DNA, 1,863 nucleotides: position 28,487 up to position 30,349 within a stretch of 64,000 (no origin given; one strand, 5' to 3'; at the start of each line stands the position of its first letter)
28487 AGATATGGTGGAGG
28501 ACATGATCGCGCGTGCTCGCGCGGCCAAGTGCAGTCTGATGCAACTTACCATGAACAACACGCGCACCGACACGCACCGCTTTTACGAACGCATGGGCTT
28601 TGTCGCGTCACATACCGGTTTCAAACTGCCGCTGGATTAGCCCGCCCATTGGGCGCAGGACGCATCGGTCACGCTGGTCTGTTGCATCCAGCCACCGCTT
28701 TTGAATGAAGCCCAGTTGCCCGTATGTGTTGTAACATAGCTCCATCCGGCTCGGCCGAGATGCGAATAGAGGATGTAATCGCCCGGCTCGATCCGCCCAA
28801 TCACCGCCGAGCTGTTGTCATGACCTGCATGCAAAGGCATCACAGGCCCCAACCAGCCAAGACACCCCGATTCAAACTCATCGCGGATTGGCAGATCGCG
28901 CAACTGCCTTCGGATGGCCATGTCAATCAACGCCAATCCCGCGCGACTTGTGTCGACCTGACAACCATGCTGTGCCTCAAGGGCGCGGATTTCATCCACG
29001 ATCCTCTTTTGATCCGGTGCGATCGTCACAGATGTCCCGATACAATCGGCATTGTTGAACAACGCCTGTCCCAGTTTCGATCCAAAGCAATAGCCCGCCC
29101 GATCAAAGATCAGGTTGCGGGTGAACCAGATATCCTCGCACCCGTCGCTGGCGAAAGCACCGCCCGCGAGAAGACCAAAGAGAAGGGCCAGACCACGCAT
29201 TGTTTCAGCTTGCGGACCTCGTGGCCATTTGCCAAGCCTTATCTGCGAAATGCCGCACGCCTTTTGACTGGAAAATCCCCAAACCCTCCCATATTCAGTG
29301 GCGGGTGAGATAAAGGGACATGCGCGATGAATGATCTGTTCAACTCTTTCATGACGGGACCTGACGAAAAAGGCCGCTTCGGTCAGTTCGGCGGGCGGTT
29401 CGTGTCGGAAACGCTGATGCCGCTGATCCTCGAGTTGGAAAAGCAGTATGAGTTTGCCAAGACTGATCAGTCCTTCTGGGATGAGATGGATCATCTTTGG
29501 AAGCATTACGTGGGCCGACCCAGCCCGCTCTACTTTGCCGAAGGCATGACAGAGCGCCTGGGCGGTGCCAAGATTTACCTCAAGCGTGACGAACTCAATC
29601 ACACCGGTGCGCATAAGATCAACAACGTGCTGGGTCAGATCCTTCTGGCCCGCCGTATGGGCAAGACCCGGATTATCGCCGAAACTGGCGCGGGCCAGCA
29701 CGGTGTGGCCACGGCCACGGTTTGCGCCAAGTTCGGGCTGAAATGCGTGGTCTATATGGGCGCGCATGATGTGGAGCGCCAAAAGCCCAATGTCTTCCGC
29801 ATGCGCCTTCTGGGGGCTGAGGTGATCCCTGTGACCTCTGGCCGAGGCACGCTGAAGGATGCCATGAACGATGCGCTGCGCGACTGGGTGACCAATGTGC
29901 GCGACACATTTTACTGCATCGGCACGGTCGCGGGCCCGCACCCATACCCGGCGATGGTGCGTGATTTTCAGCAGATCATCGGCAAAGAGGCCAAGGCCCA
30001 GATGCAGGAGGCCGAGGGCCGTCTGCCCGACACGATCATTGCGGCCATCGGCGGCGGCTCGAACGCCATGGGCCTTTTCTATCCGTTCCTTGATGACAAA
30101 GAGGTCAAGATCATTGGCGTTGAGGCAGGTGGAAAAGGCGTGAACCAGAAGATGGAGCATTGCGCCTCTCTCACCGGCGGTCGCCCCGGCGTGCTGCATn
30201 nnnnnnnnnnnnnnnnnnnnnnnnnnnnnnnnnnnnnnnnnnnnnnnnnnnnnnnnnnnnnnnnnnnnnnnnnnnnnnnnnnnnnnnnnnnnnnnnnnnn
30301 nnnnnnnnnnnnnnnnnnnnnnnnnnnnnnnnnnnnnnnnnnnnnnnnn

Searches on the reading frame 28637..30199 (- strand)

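Call 12: search_protein_families(library=pfam, proteins=[window:28637-30199:-])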
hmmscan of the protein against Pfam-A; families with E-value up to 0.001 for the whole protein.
window:28637-30199:- (520 aa): 2 families
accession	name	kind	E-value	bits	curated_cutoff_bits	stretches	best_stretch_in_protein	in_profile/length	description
PF14627.12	DUF4453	-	4e-32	111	26.1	1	412-520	1-109/109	Domain of unknown function (DUF4453)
PF13308.11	YARHG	-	9.9e-16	57.9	27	1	349-408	18-84/85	YARHG domain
